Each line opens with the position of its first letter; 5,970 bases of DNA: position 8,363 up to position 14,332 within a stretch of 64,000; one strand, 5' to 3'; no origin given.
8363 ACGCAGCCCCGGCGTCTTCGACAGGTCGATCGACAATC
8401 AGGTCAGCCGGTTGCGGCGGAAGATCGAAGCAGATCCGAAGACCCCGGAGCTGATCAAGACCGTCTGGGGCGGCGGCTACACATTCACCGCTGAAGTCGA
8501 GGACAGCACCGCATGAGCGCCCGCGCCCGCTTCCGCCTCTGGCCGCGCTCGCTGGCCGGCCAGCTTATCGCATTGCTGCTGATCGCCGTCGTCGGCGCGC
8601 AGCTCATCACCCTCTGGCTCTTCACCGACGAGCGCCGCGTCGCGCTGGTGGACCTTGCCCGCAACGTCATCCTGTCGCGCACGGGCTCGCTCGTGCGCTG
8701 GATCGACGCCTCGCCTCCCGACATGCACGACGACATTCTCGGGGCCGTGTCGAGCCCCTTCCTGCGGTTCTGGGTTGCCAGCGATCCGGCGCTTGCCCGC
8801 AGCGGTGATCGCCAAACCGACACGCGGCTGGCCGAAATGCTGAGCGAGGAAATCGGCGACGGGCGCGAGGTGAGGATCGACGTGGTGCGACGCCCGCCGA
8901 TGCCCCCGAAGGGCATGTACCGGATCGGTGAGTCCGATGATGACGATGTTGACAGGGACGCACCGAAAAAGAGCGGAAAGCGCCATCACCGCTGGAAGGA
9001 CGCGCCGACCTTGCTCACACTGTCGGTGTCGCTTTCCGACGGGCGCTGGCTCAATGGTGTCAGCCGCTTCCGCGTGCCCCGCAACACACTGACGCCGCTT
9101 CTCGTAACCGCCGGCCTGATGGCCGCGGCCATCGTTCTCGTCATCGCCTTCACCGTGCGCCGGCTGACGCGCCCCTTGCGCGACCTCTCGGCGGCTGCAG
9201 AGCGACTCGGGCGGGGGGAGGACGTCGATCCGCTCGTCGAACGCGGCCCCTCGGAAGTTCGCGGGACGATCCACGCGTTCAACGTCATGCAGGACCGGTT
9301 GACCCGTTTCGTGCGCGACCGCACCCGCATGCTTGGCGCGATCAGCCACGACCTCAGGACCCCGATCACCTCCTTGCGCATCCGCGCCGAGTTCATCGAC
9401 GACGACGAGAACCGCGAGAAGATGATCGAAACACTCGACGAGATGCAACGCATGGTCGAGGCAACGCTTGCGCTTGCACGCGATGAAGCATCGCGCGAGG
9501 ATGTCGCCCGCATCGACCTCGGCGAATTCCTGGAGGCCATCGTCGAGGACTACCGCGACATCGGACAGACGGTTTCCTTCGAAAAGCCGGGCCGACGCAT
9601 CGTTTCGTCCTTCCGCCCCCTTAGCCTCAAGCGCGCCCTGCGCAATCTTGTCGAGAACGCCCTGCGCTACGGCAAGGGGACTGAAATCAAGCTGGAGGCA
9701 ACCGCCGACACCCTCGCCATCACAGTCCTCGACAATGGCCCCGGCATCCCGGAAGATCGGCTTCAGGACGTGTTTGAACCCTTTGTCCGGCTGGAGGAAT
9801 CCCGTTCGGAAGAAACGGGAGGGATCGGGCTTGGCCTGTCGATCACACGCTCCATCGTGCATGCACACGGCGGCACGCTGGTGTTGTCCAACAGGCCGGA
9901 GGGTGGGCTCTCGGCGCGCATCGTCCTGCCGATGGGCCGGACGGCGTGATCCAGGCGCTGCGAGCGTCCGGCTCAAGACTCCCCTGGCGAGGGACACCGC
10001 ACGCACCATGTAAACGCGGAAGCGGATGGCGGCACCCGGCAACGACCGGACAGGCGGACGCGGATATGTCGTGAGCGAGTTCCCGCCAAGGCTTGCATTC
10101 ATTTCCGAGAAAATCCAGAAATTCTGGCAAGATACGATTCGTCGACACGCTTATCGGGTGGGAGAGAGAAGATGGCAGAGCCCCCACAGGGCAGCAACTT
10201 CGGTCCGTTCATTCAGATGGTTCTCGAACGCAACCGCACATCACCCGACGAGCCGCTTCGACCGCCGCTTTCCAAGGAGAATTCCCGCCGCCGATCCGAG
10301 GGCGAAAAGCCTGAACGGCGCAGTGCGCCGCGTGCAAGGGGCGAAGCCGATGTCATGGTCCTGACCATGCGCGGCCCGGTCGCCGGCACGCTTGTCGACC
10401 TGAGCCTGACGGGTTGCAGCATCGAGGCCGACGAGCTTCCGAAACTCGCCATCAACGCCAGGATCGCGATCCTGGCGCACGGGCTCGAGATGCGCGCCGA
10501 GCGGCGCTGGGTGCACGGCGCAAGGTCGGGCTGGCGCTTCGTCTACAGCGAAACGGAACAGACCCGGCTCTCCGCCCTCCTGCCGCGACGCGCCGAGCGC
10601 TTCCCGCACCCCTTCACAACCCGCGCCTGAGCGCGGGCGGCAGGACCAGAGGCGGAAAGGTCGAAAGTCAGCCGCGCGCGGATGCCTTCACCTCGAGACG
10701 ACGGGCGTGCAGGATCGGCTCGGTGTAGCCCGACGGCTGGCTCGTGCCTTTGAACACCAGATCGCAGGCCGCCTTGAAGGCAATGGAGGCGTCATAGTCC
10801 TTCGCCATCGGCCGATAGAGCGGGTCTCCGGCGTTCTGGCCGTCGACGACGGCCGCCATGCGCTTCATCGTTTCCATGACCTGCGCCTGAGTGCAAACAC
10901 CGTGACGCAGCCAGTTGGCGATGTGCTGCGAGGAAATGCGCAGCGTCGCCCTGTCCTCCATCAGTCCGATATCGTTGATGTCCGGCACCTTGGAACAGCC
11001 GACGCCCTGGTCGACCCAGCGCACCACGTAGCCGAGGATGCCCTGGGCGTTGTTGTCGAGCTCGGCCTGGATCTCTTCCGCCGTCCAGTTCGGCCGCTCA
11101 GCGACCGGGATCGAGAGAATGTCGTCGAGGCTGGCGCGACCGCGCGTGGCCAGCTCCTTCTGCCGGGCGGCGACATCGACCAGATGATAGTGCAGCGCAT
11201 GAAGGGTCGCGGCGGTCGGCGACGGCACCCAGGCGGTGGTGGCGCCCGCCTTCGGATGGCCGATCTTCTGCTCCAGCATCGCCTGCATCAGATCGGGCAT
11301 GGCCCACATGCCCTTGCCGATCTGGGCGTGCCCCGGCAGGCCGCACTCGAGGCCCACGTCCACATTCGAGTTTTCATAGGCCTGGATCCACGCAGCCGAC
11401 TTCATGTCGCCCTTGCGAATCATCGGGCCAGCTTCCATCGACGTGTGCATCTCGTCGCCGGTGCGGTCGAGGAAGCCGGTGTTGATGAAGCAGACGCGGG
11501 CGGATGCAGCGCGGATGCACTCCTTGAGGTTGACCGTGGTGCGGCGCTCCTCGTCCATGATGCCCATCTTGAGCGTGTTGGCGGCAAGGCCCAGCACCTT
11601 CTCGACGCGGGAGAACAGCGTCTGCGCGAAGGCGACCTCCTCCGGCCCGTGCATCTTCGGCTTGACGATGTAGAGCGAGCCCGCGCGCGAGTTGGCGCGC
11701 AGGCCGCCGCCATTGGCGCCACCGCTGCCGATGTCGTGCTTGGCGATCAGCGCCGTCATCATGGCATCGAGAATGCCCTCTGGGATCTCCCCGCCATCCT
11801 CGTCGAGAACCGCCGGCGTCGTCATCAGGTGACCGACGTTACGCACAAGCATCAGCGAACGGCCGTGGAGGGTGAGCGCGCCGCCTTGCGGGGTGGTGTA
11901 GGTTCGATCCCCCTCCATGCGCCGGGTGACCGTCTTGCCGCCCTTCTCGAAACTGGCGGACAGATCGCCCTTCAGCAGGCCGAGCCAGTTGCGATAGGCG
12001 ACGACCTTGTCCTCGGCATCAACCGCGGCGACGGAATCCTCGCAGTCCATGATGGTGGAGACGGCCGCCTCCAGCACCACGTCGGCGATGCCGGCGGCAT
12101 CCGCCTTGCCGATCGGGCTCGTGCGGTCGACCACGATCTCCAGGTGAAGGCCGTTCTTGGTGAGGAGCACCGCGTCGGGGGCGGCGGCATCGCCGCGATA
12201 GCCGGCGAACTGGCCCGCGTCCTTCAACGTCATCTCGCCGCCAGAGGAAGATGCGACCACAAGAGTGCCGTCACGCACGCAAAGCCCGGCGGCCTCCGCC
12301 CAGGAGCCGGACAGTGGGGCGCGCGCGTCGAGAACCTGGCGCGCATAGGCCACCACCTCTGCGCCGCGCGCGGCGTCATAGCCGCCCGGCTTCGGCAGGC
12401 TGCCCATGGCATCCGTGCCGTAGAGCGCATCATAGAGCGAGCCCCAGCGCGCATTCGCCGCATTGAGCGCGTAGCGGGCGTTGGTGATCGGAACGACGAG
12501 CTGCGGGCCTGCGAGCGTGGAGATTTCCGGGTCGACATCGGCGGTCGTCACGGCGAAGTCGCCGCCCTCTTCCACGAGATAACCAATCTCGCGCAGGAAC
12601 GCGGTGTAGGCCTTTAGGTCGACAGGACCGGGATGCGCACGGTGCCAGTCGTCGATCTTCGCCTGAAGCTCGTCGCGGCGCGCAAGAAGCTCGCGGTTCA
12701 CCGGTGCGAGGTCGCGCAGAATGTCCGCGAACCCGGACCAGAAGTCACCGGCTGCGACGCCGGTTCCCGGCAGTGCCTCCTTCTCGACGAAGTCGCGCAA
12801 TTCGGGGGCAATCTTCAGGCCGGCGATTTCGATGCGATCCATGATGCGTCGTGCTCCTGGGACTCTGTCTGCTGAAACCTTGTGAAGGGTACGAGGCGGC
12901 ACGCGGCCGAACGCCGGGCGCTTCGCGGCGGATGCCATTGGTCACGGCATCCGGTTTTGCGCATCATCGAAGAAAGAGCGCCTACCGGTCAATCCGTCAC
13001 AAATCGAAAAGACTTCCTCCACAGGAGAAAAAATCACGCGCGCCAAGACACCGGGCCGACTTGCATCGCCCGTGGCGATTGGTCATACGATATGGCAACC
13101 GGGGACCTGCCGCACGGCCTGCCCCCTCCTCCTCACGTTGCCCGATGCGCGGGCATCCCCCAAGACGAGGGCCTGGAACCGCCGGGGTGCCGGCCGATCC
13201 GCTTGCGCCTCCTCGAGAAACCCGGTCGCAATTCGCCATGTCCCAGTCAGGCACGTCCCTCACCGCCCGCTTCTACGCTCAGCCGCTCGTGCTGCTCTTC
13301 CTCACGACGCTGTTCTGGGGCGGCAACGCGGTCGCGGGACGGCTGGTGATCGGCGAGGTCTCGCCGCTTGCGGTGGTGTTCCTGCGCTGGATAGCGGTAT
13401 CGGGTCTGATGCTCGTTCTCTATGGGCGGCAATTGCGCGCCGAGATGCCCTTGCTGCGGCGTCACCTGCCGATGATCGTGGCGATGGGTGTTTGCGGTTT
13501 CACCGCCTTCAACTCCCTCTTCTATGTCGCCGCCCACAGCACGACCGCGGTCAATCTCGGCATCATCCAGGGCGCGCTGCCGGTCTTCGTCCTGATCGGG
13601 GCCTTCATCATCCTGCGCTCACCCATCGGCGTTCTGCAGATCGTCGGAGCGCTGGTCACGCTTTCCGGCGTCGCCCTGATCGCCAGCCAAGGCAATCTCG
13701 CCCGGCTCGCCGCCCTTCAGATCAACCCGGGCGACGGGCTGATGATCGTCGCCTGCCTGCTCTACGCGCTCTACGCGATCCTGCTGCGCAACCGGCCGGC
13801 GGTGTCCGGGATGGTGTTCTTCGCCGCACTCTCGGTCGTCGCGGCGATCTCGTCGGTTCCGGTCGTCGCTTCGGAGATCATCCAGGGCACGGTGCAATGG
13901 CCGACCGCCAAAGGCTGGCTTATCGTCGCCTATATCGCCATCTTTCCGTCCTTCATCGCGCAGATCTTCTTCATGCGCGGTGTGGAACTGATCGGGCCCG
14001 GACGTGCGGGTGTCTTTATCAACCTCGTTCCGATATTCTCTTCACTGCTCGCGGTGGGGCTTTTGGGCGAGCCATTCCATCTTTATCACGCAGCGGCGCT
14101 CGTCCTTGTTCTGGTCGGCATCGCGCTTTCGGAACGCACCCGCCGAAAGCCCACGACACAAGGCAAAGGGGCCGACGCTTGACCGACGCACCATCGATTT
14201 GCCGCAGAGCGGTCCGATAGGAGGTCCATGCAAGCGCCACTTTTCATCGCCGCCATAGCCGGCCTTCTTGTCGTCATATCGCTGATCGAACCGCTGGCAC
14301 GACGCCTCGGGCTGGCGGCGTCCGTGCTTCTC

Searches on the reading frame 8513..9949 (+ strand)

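Call 75: search_protein_families(library=pfam, proteins=[window:8513-9949:+], max_evalue=0.00001)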
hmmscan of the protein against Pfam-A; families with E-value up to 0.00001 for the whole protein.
window:8513-9949:+ (478 aa): 3 families
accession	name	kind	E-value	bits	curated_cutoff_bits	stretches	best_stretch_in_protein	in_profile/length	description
PF02518.31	HATPase_c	-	2.2e-26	92.9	26.4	1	370-474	4-109/111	Histidine kinase-, DNA gyrase B-, and HSP90-like ATPase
PF00672.30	HAMP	-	1.9e-10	41.4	25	1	213-264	1-52/53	HAMP domain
PF00512.31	HisKA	-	1.3e-09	38.4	26.9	1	270-326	2-65/66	His Kinase A (phospho-acceptor) domain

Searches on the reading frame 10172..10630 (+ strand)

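Call 75: search_protein_families(library=pfam, proteins=[window:10172-10630:+], max_evalue=0.00001)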
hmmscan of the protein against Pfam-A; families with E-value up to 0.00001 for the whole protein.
window:10172-10630:+ (152 aa): 1 family
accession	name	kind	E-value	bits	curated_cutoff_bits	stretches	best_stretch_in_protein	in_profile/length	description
PF07238.19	PilZ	-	1.3e-06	29.1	22.5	1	48-127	1-89/102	PilZ domain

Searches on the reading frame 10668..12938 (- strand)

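Call 75: search_protein_families(library=pfam, proteins=[window:10668-12938:-], max_evalue=0.00001)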
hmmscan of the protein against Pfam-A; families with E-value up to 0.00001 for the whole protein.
window:10668-12938:- (756 aa): 4 families
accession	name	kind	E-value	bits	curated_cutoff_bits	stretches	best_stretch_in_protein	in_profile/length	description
PF01274.28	MS_TIM-barrel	-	5.6e-62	209.4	26.4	1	363-607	2-245/248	Malate synthase, TIM barrel domain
PF20658.2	MSG_insertion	-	5.2e-25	87.9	24.8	1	187-260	1-75/76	Malate synthase G, alpha-beta insertion domain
PF20659.2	MS_C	-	3.3e-24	86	23.1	1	622-711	2-93/118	Malate synthase, C-terminal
PF20656.2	MS_N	-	3.8e-19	68.4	23.5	1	48-107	3-62/64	Malate synthase, N-terminal domain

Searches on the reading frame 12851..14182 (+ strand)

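Call 75: search_protein_families(library=pfam, proteins=[window:12851-14182:+], max_evalue=0.00001)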
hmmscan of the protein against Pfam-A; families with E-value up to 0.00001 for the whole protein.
window:12851-14182:+ (443 aa): 1 family
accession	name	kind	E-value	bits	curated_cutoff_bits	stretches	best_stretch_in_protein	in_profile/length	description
PF00892.27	EamA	-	1.5e-35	122.9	28.2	2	293-426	2-132/135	EamA-like transporter family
